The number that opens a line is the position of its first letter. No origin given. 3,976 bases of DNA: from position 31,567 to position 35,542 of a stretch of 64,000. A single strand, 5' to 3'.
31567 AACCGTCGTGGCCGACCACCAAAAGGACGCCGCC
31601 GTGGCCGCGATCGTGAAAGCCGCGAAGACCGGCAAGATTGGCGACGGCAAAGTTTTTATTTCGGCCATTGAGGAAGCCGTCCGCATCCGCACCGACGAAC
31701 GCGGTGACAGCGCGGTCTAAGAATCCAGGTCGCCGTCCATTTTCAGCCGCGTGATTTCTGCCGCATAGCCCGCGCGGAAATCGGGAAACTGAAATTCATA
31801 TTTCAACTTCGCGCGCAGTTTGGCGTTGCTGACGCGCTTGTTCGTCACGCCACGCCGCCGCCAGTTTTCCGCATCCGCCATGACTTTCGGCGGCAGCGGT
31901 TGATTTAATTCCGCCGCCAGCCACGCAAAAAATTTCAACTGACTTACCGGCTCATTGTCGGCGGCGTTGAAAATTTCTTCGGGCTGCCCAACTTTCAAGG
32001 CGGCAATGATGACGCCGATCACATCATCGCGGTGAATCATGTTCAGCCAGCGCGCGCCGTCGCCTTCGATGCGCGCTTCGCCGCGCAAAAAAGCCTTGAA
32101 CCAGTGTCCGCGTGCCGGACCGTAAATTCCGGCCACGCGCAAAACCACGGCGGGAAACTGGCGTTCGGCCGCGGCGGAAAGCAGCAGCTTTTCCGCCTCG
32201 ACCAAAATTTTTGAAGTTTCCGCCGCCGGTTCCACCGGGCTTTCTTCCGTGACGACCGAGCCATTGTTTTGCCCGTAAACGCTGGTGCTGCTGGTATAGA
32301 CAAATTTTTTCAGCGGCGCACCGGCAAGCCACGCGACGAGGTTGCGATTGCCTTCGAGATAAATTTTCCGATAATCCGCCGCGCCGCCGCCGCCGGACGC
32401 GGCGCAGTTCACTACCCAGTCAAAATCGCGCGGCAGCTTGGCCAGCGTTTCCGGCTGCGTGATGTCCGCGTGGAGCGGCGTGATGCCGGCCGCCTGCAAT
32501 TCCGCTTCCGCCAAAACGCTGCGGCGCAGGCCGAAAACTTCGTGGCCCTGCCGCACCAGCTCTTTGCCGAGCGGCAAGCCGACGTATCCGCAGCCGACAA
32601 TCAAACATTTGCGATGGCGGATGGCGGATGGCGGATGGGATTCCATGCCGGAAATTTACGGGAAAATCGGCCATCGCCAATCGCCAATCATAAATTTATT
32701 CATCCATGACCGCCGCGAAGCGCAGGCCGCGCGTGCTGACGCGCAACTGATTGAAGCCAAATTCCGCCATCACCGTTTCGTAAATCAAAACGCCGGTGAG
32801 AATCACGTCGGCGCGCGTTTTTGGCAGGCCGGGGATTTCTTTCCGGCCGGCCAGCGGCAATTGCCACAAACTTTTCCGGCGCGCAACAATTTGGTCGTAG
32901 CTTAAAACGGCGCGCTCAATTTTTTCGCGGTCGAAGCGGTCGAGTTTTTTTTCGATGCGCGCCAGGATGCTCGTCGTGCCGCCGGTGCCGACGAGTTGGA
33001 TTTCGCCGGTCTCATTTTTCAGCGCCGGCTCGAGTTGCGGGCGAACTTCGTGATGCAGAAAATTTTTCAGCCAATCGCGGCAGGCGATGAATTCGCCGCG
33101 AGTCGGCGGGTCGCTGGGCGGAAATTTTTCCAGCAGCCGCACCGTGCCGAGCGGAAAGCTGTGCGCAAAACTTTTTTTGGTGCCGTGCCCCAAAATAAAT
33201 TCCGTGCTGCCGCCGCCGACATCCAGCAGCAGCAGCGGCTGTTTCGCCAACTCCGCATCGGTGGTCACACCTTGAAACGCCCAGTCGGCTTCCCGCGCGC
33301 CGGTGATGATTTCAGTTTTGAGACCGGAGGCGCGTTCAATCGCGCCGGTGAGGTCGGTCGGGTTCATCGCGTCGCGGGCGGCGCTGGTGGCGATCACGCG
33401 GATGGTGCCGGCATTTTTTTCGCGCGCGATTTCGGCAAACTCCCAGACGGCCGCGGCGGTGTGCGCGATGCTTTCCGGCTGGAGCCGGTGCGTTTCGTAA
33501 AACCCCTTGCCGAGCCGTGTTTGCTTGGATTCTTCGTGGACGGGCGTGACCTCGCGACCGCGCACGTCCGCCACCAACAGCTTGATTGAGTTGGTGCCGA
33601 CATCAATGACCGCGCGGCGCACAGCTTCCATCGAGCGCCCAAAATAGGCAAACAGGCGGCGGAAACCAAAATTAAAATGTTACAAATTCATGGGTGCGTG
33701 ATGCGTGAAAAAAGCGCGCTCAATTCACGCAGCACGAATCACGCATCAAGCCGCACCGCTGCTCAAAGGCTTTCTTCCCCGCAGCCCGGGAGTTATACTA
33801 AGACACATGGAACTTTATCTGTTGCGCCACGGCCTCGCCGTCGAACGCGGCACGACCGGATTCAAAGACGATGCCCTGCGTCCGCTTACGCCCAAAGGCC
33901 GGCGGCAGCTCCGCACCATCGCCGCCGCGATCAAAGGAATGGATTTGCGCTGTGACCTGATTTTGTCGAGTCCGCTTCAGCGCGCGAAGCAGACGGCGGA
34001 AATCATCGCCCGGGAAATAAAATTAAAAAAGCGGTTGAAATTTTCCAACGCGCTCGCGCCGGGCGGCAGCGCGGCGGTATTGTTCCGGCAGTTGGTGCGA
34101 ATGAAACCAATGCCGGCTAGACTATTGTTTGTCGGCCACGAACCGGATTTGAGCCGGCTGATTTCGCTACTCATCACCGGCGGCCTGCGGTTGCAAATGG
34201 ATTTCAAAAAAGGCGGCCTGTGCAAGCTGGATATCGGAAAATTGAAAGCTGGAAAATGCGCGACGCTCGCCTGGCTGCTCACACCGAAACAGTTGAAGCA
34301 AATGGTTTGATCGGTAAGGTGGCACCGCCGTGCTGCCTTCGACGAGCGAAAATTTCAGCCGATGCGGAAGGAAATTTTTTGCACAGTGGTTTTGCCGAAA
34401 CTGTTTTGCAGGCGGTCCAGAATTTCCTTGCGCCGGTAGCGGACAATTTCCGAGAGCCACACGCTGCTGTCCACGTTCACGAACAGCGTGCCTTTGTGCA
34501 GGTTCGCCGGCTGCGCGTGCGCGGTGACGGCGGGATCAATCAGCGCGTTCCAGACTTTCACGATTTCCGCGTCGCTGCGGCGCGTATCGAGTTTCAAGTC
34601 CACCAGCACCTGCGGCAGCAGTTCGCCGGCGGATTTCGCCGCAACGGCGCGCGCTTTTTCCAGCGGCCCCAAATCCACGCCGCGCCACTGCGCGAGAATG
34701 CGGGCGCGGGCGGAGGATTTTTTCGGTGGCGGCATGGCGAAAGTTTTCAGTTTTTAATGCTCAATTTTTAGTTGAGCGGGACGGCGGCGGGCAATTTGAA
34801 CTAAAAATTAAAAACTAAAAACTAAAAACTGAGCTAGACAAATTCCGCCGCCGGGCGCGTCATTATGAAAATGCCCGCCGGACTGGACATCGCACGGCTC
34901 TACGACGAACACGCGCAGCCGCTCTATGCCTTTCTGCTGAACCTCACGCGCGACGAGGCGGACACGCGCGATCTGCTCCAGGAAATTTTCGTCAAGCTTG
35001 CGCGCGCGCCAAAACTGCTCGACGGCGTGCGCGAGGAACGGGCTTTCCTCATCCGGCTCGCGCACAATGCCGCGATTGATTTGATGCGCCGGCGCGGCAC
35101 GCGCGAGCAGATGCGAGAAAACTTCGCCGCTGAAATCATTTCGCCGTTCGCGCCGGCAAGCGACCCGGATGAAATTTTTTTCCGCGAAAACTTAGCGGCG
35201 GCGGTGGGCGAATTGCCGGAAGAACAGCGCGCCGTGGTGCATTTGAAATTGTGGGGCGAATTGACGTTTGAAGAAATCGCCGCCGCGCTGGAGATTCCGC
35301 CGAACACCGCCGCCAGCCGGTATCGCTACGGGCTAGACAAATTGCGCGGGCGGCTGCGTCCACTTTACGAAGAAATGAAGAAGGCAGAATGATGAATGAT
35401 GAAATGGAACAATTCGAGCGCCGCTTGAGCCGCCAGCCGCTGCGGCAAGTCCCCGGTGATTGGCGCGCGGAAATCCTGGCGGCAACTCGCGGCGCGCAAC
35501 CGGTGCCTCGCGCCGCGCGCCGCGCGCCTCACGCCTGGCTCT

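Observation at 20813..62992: Window-wide family of hairpin elements built from tandem 6-8-nt units, many tolerated in frame inside housekeeping genes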

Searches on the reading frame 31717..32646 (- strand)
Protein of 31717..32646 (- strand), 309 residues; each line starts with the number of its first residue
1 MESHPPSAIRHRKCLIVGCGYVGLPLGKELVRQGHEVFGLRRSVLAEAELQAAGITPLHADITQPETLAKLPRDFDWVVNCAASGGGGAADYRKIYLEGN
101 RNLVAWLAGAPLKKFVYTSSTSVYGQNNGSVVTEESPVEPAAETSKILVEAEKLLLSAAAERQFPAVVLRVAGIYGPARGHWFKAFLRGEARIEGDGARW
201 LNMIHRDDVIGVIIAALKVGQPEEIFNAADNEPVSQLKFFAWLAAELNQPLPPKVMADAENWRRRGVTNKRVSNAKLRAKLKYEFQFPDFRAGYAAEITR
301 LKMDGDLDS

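Call 5: search_protein_families(library=pfam, proteins=[window:31717-32646:-])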
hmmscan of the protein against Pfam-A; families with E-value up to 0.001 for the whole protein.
window:31717-32646:- (309 aa): 7 families
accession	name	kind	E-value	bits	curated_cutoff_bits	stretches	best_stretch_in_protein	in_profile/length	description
PF01370.27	Epimerase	-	3.7e-23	82.6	20.9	1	15-228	2-239/240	NAD dependent epimerase/dehydratase family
PF01073.25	3Beta_HSD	-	2.2e-10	40.5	22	1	17-182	4-189/280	3-beta hydroxysteroid dehydrogenase/isomerase family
PF13460.12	NAD_binding_10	-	6.9e-10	39.5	27.2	1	20-217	4-181/184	NAD(P)H-binding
PF04321.23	RmlD_sub_bind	-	2.1e-08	34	27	1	15-188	4-165/287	RmlD substrate binding domain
PF02254.24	TrkA_N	-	7.9e-05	23.4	23.8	1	15-71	2-58/116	TrkA-N domain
PF16363.11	GDP_Man_Dehyd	-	0.00026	21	27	0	18-183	4-192/332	GDP-mannose 4,6 dehydratase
PF07993.18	NAD_binding_4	-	0.00056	19.6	20.1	0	55-172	63-205/258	Male sterility protein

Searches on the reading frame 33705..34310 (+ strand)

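Call 36: search_protein_families(library=pfam, proteins=[window:33705-34310:+])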
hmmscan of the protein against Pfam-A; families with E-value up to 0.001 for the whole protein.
window:33705-34310:+ (201 aa): 1 family
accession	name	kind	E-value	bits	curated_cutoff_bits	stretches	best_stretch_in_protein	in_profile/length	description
PF00300.27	His_Phos_1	-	1.3e-13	51.5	21.7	1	37-108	1-70/194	Histidine phosphatase superfamily (branch 1)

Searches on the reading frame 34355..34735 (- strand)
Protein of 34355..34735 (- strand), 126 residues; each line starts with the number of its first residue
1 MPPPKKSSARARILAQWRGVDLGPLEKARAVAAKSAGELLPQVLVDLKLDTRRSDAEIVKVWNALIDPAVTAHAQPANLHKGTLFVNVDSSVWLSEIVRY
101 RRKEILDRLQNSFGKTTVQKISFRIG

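Call 36: search_protein_families(library=pfam, proteins=[window:34355-34735:-])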
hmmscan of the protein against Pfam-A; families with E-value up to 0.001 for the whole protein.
window:34355-34735:- (126 aa): 1 family
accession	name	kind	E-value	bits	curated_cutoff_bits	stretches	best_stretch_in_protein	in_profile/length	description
PF05258.17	DciA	-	1.3e-18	67.5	24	1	36-123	2-89/89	Dna[CI] antecedent, DciA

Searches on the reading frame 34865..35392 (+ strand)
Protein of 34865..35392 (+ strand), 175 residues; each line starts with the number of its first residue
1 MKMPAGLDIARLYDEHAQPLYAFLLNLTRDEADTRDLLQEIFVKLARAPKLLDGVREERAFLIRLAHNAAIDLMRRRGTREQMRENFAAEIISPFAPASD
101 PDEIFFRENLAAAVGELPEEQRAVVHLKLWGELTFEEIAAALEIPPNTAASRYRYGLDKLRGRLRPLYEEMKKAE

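Call 36: search_protein_families(library=pfam, proteins=[window:34865-35392:+])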
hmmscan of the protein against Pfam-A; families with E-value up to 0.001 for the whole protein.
window:34865-35392:+ (175 aa): 3 families
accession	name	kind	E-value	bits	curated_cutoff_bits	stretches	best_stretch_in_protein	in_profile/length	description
PF04542.20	Sigma70_r2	-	5.1e-13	49.1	24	1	12-78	1-69/71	Sigma-70 region 2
PF08281.18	Sigma70_r4_2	-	3.5e-10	39.8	25.7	1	108-160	2-54/54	Sigma-70, region 4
PF04545.22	Sigma70_r4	-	1e-08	35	24.1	1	114-161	2-49/50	Sigma-70, region 4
